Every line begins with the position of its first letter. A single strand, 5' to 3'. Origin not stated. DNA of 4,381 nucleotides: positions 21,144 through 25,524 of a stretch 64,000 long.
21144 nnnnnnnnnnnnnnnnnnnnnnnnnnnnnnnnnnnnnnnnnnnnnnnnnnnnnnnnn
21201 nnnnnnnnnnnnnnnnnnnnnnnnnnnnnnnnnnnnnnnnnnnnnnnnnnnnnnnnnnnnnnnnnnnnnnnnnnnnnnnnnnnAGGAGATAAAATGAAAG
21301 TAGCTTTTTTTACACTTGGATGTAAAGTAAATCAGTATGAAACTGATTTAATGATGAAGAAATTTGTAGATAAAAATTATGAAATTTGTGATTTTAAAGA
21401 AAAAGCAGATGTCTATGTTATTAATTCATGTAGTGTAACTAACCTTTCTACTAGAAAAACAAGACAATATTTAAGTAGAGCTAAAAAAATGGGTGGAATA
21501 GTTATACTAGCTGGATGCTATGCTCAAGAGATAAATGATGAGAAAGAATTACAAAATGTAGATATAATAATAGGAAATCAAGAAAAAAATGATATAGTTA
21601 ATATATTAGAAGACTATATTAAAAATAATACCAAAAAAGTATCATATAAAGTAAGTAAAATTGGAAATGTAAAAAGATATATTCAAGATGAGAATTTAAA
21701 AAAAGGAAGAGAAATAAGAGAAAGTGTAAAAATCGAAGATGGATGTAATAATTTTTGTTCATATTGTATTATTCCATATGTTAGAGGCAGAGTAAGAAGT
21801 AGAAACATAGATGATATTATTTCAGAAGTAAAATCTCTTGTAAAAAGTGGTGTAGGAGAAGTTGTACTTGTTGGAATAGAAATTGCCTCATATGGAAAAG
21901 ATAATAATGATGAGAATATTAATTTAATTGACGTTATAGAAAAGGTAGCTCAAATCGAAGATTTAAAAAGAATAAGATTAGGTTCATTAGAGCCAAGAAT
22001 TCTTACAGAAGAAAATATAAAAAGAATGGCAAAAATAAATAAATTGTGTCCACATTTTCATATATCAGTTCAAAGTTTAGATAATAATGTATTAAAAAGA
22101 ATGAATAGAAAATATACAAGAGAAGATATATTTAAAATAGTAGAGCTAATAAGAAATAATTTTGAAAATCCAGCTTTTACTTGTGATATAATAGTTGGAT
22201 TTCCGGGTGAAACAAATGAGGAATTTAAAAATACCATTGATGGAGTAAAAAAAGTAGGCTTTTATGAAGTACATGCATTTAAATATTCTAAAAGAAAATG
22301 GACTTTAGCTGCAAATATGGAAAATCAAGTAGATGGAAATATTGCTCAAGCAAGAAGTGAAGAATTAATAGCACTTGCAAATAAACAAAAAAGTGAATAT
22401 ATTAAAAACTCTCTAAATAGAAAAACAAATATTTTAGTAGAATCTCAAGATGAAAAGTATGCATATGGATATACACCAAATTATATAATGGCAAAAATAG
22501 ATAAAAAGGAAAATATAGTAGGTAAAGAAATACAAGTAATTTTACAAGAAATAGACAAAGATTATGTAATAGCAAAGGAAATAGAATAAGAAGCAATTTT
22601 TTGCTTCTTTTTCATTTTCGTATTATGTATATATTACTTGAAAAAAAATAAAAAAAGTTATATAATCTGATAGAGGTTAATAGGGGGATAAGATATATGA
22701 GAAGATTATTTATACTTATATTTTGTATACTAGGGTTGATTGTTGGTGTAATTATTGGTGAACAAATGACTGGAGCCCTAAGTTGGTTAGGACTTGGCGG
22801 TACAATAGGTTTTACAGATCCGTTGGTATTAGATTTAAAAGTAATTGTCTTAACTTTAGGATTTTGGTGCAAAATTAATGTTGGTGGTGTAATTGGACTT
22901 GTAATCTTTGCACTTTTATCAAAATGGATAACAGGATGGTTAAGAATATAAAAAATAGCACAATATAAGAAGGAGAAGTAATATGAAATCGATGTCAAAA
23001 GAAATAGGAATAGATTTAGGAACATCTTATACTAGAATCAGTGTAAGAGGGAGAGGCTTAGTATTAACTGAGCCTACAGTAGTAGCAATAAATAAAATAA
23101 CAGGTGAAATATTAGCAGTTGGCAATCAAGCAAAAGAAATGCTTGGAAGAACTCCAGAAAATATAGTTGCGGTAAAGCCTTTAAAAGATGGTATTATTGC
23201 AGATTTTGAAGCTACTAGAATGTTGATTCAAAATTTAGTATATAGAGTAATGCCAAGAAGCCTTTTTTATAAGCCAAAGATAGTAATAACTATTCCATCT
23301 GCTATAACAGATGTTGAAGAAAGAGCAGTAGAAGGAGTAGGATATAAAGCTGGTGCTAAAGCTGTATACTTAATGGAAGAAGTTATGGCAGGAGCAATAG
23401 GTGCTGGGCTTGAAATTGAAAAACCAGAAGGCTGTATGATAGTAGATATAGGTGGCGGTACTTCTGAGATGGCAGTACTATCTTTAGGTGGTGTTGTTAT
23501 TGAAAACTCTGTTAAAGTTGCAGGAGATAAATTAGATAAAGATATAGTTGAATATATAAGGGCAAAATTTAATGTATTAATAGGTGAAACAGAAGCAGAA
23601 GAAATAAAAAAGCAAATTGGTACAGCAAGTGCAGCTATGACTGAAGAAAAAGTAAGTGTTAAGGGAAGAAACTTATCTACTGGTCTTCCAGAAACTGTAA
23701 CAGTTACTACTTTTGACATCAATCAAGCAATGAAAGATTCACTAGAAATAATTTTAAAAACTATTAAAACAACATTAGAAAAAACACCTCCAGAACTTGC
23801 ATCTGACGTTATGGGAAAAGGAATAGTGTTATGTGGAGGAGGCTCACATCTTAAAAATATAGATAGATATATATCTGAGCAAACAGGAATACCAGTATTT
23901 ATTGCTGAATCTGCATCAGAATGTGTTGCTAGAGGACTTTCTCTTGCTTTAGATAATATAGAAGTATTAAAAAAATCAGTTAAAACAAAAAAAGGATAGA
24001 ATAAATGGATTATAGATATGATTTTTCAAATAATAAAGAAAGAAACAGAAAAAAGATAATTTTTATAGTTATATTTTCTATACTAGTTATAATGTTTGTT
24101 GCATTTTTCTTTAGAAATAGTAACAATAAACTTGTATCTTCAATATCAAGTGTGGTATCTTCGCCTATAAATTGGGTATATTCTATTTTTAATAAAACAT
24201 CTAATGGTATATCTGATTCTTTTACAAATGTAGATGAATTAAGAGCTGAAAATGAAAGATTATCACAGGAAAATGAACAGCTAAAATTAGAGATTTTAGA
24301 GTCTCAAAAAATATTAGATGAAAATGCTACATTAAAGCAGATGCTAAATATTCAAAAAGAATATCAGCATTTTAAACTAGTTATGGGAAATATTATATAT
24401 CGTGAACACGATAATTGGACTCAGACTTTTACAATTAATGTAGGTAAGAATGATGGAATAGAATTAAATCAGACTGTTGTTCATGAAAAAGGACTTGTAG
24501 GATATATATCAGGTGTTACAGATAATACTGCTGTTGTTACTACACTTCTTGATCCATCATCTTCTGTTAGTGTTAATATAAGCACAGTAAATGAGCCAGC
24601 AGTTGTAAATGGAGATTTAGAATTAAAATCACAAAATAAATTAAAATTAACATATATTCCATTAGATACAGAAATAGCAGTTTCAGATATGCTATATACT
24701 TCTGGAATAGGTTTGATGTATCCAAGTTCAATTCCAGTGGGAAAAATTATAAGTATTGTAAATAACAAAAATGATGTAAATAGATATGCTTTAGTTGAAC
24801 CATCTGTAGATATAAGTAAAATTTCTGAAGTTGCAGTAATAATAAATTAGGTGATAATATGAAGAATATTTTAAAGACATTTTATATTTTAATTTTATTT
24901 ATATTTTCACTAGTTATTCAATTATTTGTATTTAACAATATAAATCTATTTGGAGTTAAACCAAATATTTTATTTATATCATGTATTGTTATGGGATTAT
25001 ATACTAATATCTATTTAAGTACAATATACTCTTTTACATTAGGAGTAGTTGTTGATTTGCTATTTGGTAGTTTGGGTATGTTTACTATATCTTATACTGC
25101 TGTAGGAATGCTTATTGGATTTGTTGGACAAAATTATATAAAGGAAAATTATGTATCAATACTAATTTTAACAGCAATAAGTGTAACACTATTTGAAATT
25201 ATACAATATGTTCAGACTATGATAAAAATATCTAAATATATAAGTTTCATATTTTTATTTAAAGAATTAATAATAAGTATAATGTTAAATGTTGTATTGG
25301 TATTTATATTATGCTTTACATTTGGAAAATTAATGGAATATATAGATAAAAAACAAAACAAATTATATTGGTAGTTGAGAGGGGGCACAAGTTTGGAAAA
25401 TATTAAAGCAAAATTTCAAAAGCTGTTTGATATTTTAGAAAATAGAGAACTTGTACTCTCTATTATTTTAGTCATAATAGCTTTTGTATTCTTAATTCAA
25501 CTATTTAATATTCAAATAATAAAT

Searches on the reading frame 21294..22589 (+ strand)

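Call 16: search_protein_families(library=pfam, proteins=[window:21294-22589:+], max_evalue=0.0001)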
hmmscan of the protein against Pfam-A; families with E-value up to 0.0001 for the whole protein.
window:21294-22589:+ (431 aa): 2 families
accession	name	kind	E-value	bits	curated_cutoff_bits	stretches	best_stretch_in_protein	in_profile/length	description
PF04055.27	Radical_SAM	-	1.5e-29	103.7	29.5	1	149-316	5-164/166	Radical SAM superfamily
PF00919.26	UPF0004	-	4.2e-21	75.2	27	1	2-94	1-98/98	Uncharacterized protein family UPF0004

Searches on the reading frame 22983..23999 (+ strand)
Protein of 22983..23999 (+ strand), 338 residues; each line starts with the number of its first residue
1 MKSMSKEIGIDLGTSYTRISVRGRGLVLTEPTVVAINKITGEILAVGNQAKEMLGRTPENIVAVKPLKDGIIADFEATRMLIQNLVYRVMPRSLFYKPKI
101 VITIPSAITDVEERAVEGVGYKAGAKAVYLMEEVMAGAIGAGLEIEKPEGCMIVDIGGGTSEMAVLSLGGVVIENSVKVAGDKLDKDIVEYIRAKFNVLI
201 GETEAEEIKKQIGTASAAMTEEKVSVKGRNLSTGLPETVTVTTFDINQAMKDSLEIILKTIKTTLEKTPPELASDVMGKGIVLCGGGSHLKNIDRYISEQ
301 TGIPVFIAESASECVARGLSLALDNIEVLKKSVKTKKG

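Call 16: search_protein_families(library=pfam, proteins=[window:22983-23999:+], max_evalue=0.0001)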
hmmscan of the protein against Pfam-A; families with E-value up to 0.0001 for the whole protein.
window:22983-23999:+ (338 aa): 5 families
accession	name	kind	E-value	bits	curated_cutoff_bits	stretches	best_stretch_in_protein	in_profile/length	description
PF06723.19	MreB_Mbl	-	1.1e-126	422.6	27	1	6-330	2-326/327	MreB/Mbl protein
PF14450.12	FtsA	-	2.1e-13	51.2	31.8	1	153-311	2-113/127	Cell division protein FtsA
PF00012.26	HSP70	-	4.1e-12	45.6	20.6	1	99-320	135-369/599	Hsp70 protein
PF00022.25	Actin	-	1.4e-07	31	27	1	31-201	31-201/410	Actin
PF11104.14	PilM_2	-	4e-05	23.1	27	0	281-314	278-311/340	Type IV pilus assembly protein PilM;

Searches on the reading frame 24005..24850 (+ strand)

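Call 16: search_protein_families(library=pfam, proteins=[window:24005-24850:+], max_evalue=0.0001)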
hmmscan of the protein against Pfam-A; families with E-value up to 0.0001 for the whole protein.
window:24005-24850:+ (281 aa): 1 family
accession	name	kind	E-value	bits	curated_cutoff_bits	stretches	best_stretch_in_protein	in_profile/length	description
PF04085.20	MreC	-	2e-39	135.1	28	1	130-279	1-146/147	Rod shape-determining protein MreC, barrel core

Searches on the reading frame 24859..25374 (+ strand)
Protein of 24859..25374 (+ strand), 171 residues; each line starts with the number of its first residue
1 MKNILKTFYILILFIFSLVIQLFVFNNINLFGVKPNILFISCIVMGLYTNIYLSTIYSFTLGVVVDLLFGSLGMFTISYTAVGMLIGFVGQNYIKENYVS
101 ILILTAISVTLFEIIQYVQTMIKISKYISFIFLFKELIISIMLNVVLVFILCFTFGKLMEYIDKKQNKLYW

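Call 16: search_protein_families(library=pfam, proteins=[window:24859-25374:+], max_evalue=0.0001)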
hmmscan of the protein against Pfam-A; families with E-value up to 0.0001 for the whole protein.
window:24859-25374:+ (171 aa): 1 family
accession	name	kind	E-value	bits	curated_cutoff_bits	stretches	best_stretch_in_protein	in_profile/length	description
PF04093.17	MreD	-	1.8e-10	41.6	24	1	2-151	2-151/158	rod shape-determining protein MreD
